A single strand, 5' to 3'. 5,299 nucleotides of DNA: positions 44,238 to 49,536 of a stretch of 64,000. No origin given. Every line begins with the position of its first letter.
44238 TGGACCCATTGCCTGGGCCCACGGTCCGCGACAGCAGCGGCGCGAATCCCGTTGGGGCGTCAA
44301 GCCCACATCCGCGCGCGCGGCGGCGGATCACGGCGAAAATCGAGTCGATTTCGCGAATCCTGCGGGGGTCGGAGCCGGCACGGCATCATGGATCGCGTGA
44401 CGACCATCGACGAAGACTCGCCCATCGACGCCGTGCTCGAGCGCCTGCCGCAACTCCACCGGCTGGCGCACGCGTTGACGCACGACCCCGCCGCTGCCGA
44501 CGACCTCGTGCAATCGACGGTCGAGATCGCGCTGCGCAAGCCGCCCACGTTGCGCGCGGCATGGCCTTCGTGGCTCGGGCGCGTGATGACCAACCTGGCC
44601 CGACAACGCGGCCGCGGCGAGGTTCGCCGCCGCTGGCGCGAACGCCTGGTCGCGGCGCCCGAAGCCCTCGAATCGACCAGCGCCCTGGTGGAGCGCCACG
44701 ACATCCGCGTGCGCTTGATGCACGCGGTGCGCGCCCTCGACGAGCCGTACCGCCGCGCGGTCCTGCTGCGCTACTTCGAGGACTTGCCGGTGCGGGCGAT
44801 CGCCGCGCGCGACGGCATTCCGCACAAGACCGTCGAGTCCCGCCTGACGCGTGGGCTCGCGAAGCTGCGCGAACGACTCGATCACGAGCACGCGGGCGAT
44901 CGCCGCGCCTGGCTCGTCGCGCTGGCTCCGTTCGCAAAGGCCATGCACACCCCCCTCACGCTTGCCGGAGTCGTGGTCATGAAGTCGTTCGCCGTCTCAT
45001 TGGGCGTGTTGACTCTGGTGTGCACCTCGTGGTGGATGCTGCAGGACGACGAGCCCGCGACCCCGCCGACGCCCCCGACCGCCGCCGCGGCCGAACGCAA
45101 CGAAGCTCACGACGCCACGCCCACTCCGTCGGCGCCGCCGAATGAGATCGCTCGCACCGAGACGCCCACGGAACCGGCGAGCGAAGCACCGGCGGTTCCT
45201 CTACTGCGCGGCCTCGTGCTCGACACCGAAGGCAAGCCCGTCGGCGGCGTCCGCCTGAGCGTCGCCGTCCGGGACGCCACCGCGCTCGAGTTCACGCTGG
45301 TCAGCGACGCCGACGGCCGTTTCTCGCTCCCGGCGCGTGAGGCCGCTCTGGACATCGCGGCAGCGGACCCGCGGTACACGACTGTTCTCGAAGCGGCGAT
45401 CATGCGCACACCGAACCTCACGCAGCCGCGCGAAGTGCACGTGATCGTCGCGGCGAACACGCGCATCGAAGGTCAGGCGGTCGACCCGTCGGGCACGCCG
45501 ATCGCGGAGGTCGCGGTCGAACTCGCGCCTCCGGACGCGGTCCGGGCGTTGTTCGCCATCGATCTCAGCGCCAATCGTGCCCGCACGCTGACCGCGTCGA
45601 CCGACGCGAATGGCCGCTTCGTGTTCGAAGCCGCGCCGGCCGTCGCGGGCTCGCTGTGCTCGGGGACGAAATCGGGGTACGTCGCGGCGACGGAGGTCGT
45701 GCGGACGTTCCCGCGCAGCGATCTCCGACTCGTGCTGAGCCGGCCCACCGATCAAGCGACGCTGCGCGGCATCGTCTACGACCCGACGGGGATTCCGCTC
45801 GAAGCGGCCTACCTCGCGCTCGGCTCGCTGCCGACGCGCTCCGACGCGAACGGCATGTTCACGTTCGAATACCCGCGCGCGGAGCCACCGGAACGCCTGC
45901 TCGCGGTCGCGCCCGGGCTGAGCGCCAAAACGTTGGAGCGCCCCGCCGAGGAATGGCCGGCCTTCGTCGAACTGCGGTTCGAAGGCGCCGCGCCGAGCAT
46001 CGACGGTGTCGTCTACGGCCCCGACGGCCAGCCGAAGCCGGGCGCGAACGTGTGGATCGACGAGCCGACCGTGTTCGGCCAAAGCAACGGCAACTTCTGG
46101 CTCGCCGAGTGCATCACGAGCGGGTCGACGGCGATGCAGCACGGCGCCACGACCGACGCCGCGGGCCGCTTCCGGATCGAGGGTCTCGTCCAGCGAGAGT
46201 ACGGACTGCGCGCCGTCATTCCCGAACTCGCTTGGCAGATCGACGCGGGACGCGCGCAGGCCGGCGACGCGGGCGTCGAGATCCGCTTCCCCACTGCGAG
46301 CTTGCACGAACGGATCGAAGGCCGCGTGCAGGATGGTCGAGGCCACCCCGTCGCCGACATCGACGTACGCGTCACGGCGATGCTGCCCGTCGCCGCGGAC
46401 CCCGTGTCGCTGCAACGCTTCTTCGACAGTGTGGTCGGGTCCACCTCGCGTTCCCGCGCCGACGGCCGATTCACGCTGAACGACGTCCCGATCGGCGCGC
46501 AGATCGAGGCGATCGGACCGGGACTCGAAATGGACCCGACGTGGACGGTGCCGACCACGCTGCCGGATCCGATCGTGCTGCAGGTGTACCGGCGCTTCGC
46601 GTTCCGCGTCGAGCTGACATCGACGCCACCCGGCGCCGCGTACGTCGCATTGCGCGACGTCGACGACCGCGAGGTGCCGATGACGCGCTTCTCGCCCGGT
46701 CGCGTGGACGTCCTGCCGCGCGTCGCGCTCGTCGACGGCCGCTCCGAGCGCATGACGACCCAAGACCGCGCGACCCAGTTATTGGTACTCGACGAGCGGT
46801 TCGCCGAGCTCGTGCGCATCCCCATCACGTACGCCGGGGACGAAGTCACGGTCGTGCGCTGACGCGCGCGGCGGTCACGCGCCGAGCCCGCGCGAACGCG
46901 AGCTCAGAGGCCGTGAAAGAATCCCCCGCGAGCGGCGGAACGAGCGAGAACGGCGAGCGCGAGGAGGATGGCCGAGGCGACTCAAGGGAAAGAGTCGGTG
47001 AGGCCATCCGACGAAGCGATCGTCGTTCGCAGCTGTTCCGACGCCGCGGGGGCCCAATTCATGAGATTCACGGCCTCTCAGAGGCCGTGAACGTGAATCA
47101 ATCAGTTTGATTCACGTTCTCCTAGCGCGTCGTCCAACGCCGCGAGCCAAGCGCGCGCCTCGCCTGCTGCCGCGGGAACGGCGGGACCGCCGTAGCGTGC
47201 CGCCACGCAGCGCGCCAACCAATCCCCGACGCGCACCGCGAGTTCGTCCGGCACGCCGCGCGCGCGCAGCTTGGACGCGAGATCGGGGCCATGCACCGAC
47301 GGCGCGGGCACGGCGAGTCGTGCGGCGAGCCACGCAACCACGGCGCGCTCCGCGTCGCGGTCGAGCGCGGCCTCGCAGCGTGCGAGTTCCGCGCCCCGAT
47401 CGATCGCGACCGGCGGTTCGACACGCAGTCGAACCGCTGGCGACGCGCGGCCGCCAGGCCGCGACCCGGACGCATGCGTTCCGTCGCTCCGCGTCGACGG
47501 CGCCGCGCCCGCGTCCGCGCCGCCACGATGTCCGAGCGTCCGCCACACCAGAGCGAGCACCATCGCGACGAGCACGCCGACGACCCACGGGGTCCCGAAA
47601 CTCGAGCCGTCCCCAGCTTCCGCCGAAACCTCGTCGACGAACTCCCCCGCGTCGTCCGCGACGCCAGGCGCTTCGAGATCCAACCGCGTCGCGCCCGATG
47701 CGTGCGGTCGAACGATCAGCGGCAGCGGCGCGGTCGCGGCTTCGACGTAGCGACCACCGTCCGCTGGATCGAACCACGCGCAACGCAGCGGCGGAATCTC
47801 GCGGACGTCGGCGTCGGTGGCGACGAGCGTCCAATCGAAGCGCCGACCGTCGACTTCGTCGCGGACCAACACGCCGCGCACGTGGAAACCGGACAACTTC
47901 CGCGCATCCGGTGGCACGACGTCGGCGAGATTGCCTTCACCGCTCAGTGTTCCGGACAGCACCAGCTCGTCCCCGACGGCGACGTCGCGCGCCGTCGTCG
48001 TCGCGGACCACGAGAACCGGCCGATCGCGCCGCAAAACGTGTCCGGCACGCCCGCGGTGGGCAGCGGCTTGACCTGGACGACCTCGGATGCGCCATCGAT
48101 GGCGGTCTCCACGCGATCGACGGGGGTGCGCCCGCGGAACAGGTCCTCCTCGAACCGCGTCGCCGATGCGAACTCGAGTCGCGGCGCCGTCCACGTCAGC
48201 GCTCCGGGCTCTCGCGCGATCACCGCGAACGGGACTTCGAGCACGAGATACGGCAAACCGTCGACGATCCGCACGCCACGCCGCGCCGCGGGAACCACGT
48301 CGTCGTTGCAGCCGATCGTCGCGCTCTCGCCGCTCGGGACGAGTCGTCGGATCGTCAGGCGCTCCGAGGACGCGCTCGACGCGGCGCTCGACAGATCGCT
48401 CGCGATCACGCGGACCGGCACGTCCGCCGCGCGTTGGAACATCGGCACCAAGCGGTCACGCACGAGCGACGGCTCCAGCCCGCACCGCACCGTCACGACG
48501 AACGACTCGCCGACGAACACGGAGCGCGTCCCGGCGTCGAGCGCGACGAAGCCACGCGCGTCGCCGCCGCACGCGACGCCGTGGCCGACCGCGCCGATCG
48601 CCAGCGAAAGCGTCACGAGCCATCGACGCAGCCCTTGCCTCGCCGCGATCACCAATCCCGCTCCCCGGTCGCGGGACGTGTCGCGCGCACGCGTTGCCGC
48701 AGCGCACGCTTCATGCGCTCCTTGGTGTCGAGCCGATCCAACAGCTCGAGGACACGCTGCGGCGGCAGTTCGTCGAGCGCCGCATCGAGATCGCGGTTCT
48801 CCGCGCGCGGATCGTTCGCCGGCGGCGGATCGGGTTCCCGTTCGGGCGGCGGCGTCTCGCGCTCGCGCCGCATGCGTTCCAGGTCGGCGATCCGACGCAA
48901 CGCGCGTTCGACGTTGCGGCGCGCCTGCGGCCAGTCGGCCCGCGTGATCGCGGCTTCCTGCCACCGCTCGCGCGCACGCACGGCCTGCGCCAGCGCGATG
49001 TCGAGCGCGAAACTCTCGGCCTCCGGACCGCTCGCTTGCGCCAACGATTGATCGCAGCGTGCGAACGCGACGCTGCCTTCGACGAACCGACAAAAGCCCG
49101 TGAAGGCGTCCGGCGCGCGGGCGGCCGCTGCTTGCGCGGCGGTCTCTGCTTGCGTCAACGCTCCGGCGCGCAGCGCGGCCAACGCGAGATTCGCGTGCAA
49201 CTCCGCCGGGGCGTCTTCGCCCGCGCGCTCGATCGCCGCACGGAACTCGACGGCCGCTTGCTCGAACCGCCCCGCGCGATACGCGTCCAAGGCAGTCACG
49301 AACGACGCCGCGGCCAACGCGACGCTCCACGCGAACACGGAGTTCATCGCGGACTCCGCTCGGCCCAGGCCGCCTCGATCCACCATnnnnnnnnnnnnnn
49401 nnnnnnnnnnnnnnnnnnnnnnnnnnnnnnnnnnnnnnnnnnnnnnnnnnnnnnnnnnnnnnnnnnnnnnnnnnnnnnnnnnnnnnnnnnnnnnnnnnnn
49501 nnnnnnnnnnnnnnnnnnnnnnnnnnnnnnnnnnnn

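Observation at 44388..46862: Single-polypeptide ECF sigma factor, TM helix and five periplasmic CarboxypepD_reg-like repeats (sigma/anti-sigma-like fusion)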

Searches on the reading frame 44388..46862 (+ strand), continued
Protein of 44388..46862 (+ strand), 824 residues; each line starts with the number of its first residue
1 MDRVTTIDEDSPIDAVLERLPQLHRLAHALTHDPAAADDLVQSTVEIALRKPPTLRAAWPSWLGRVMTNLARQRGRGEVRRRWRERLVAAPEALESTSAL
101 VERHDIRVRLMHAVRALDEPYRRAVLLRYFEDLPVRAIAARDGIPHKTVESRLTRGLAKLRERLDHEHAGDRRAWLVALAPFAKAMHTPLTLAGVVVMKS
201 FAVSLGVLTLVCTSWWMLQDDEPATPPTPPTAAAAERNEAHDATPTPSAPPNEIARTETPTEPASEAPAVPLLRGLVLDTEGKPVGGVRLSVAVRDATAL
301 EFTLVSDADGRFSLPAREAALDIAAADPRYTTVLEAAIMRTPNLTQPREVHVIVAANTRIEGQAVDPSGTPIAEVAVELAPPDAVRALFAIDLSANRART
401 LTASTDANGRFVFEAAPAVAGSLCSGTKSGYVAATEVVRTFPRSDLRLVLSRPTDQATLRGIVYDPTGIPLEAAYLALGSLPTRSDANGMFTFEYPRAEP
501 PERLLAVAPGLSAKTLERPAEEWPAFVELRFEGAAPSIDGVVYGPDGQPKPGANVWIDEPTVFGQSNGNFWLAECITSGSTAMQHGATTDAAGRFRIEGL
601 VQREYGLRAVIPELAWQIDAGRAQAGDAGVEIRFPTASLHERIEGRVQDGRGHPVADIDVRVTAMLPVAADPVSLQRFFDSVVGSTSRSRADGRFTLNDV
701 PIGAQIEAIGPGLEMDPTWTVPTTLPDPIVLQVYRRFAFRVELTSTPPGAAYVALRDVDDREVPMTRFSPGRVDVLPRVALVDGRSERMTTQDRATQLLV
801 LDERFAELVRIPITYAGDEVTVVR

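Call 51: find_encoding_contigs(protein=P0009, flank=5000, max_places=1)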
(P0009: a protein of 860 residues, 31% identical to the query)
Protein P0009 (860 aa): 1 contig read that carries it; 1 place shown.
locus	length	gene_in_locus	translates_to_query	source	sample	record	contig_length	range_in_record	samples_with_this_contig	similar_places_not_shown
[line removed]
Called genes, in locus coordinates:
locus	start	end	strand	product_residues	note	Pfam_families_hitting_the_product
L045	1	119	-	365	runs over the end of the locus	PF13439:Glyco_transf_4, PF20706:GT4-conflict, PF00534:Glycos_transf_1, PF13692:Glyco_trans_1_4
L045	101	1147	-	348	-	PF13439:Glyco_transf_4 (weak), PF20706:GT4-conflict, PF00534:Glycos_transf_1, PF13692:Glyco_trans_1_4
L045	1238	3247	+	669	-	PF04879:Molybdop_Fe4S4, PF00384:Molybdopterin, PF01568:Molydop_binding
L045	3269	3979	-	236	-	-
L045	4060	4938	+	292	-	PF00106:adh_short, PF08659:KR, PF13561:adh_short_C2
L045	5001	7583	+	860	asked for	PF04542:Sigma70_r2, PF08281:Sigma70_r4_2, PF04545:Sigma70_r4, PF00775:Dioxygenase_C (faint), PF13620:CarboxypepD_reg (faint), PF13715:CarbopepD_reg_2 (faint), PF15976:CooC_C (faint), PF20598:DUF6795 (faint), +1 more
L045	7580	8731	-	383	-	PF13439:Glyco_transf_4 (weak), PF13579:Glyco_trans_4_4 (weak), PF20706:GT4-conflict, PF00534:Glycos_transf_1, PF13692:Glyco_trans_1_4, PF13524:Glyco_trans_1_2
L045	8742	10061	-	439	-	PF01943:Polysacc_synt, PF13440:Polysacc_synt_3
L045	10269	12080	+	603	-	PF00989:PAS, PF08448:PAS_4 (weak), PF07730:HisKA_3, PF02518:HATPase_c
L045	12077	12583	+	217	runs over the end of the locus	PF00072:Response_reg, PF13518:HTH_28 (faint), PF08281:Sigma70_r4_2 (weak), PF00196:GerE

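Call 52: find_encoding_contigs(protein=P0024, flank=5000, max_places=1)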
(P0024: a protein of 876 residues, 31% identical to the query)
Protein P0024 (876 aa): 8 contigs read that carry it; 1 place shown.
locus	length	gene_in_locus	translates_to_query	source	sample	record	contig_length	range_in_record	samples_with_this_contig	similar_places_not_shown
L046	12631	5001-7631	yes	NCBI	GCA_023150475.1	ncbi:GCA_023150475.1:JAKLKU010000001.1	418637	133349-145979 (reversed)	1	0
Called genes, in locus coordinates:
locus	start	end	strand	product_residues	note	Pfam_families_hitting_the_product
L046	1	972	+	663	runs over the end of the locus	PF00270:DEAD (faint), PF04851:ResIII, PF17757:UvrB_inter, PF27431:UvrB_3rd, PF00271:Helicase_C, PF12344:UvrB, PF02151:UVR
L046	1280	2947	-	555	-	-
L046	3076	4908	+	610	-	PF01541:GIY-YIG (weak), PF27096:UvrC_M, PF02151:UVR (weak), PF22920:UvrC_RNaseH, PF08459:UvrC_RNaseH_dom, PF12826:HHH_2 (weak), PF14520:HHH_5, PF00633:HHH (weak)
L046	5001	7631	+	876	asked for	PF08281:Sigma70_r4_2 (weak), PF13620:CarboxypepD_reg (faint), PF13715:CarbopepD_reg_2 (faint), PF15976:CooC_C (faint), PF25020:TTR_TEN1-4 (faint)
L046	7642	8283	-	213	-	PF03483:B3_4 (weak)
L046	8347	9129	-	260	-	PF13620:CarboxypepD_reg (faint)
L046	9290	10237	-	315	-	PF02899:Phage_int_SAM_1, PF00589:Phage_integrase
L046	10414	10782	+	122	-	PF01258:zf-dskA_traR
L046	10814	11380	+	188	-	PF01252:Peptidase_A8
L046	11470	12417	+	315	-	PF01180:DHO_dh, PF01207:Dus (faint)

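Call 53: find_encoding_contigs(protein=P0032, flank=5000, max_places=1)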
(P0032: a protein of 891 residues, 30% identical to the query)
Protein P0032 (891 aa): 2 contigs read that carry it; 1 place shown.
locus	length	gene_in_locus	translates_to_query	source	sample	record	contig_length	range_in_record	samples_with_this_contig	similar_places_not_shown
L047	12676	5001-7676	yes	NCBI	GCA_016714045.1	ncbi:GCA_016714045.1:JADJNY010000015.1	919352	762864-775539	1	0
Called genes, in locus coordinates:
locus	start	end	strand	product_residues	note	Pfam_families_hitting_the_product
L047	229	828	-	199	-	PF18899:DUF5655, PF08818:DUF1801, PF13376:OmdA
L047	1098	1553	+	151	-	-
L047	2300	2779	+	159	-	-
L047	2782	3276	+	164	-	-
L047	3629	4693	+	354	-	PF00756:Esterase (weak)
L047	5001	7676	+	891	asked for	PF04542:Sigma70_r2, PF08281:Sigma70_r4_2 (weak), PF04545:Sigma70_r4 (weak), PF00775:Dioxygenase_C (faint), PF02369:Big_1 (faint), PF13715:CarbopepD_reg_2 (faint), PF20598:DUF6795 (faint), PF13620:CarboxypepD_reg (weak)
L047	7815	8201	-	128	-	PF00903:Glyoxalase (weak)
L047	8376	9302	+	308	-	PF00165:HTH_AraC, PF12833:HTH_18, PF00165:HTH_AraC, PF06445:GyrI-like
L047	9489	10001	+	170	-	PF08818:DUF1801 (faint)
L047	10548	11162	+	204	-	PF13338:AbiEi_4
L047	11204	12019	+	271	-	PF08843:AbiEii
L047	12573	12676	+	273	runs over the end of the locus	-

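Call 54: find_encoding_contigs(protein=P0006, flank=5000, max_places=1)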
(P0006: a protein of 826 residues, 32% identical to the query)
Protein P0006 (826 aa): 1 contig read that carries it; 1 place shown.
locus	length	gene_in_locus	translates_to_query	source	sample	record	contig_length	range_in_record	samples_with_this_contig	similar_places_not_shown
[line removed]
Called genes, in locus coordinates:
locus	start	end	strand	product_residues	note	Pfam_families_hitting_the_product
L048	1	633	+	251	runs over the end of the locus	PF00005:ABC_tran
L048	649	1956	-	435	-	PF01555:N6_N4_Mtase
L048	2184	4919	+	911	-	PF01751:Toprim, PF01131:Topoisom_bac, PF13368:Toprim_C_rpt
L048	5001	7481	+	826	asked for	PF04542:Sigma70_r2, PF08281:Sigma70_r4_2, PF04545:Sigma70_r4, PF00775:Dioxygenase_C (faint), PF13715:CarbopepD_reg_2 (faint), PF15976:CooC_C (faint), PF25020:TTR_TEN1-4 (faint), PF13620:CarboxypepD_reg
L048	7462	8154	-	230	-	PF13489:Methyltransf_23, PF07021:MetW, PF13847:Methyltransf_31, PF08241:Methyltransf_11, PF08242:Methyltransf_12, PF13649:Methyltransf_25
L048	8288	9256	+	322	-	PF02445:NadA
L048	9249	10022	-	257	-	PF06736:TMEM175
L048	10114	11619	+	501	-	PF00479:G6PD_N, PF02781:G6PD_C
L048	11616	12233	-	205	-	PF11138:DUF2911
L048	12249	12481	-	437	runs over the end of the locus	PF00884:Sulfatase, PF01663:Phosphodiest (faint), PF16347:SGSH_C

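Call 87: search_protein_representatives(protein=window:44388-46859:+)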
Query: 824 residues. Proteins with E-value up to 0.001 (for the whole library): 23927; up to 1e-10: 11830; up to 1e-30: 1743. The best 150 are listed.
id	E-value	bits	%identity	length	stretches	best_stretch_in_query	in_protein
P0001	0.0e+00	1802.6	99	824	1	1-824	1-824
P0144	6.5e-161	553.9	41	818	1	11-824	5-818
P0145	1.8e-154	532.7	42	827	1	11-823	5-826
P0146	2.3e-151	522.4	40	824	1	14-824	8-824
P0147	7.4e-150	517.4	42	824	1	16-824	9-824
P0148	8.2e-139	480.9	39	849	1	19-824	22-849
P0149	1.0e-107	378.0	36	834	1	15-822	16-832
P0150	3.1e-106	373.1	35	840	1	7-824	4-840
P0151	2.9e-104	366.6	34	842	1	16-821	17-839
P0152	8.8e-98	345.2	37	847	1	11-820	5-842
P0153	2.0e-97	344.0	34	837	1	19-799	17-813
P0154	2.4e-96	340.4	36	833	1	13-824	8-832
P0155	3.8e-93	329.8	35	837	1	20-824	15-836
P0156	5.9e-92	325.9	37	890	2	13-565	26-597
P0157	9.8e-92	325.2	39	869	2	12-566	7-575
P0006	1.5e-86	308.0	33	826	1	22-799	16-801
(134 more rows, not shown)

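Call 89: list_cluster_members(proteins=[P0006, P0024, P0032, P0016, P0001])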
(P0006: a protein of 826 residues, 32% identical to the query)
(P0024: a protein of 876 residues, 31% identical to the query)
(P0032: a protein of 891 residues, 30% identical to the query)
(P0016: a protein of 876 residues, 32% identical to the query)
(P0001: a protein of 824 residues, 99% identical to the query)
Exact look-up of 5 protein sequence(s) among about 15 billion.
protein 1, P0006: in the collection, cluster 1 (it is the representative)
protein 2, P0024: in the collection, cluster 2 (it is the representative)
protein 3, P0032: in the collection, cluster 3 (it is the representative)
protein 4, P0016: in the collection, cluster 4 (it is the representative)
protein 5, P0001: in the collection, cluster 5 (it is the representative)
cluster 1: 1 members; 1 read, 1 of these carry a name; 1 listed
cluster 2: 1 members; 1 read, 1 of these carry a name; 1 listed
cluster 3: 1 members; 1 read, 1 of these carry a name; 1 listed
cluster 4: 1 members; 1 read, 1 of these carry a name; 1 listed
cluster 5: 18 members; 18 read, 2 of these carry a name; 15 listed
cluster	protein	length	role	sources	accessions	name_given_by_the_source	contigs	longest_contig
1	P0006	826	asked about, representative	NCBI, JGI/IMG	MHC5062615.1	MAG: sigma-70 family RNA polymerase sigma factor [Planctomycetota bacterium] | RNA polymerase sigma factor (sigma-70 family)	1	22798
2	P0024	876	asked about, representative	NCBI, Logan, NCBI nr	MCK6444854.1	MAG: sigma-70 family RNA polymerase sigma factor [Planctomycetes bacterium] | sigma-70 family RNA polymerase sigma factor [Planctomycetota bacterium]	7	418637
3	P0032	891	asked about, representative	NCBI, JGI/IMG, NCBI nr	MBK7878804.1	MAG: sigma-70 family RNA polymerase sigma factor [Planctomycetes bacterium] | sigma-70 family RNA polymerase sigma factor [Planctomycetota bacterium]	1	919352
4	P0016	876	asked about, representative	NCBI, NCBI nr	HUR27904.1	MAG TPA: sigma-70 family RNA polymerase sigma factor [Planctomycetota bacterium] | sigma-70 family RNA polymerase sigma factor [Planctomycetota bacterium]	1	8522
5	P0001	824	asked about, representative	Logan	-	-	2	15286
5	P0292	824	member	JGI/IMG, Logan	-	RNA polymerase sigma factor (sigma-70 family)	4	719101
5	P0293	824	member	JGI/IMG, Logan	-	RNA polymerase sigma factor (sigma-70 family)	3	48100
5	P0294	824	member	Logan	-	-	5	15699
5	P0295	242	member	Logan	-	-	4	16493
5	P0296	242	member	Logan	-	-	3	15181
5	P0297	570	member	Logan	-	-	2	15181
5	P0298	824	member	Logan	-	-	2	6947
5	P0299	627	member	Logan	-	-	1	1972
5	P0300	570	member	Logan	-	-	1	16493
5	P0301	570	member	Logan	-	-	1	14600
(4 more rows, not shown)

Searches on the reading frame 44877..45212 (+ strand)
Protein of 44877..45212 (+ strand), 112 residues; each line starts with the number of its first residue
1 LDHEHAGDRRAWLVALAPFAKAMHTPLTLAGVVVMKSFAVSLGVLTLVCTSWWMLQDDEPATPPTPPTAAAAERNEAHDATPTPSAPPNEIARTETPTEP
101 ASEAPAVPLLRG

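Call 73: search_protein_families(library=pfam, proteins=[window:44877-45212:+], max_evalue=10)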
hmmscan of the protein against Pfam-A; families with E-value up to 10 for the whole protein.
seq(112 aa): 0 families

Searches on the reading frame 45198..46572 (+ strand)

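Call 73: search_protein_families(library=pfam, proteins=[window:45198-46572:+], max_evalue=10)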
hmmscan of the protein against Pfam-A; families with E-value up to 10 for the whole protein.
window:45198-46572:+ (458 aa): 11 families
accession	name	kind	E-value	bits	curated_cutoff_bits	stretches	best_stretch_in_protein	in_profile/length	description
PF13620.12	CarboxypepD_reg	-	2.5e-33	114.7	32.3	6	3-63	2-62/82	Carboxypeptidase regulatory-like domain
PF13715.12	CarbopepD_reg_2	-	4.2e-10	40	32.2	2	314-338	25-49/88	CarboxypepD_reg-like domain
PF20598.4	DUF6795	-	1.7e-08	35.1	27.4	1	10-52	7-51/103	Domain of unknown function (DUF6795)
PF02369.22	Big_1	-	7.5e-08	32.8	34.9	1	88-152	19-73/93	Bacterial Ig-like domain (group 1)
PF10670.15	DUF4198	-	4.1e-05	24.2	34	1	10-49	155-198/209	Domain of unknown function (DUF4198)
PF15976.11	CooC_C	-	0.00023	21.6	29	1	188-231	18-61/93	CS1-pili formation C-terminal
PF25020.1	TTR_TEN1-4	-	0.00068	20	27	1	3-44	9-47/86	Teneurin TTR-like domain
PF17789.7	MG4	-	0.021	15.5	24.7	0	94-143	22-58/95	Macroglobulin domain MG4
PF22902.2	NOMO1-like_9th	-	0.12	12.6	27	1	14-44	12-42/75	BOS complex subunit NOMO1-like, beta sandwich domain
PF09430.16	EMC7_beta-sandw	-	0.19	12.4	26.6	0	418-434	24-40/122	ER membrane protein complex subunit 7, beta-sandwich domain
PF17802.7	SpaA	-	0.26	11.9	23.1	0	313-337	32-56/91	Prealbumin-like fold domain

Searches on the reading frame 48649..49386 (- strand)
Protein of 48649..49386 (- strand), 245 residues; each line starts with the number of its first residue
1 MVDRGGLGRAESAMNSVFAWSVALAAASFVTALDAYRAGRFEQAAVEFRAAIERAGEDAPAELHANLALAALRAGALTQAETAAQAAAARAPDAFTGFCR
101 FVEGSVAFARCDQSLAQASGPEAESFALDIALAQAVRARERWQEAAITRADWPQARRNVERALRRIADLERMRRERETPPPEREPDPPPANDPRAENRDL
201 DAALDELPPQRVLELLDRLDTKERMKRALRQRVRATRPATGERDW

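Call 19: search_protein_families(library=pfam, proteins=[window:48649-49386:-], max_evalue=0.001)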
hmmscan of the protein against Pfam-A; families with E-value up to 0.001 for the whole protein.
window:48649-49386:- (245 aa): 1 family
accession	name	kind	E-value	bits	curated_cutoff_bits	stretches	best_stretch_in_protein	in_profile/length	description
PF13432.12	TPR_16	-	6.3e-05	23.8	32.7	1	32-94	4-64/65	Tetratricopeptide repeat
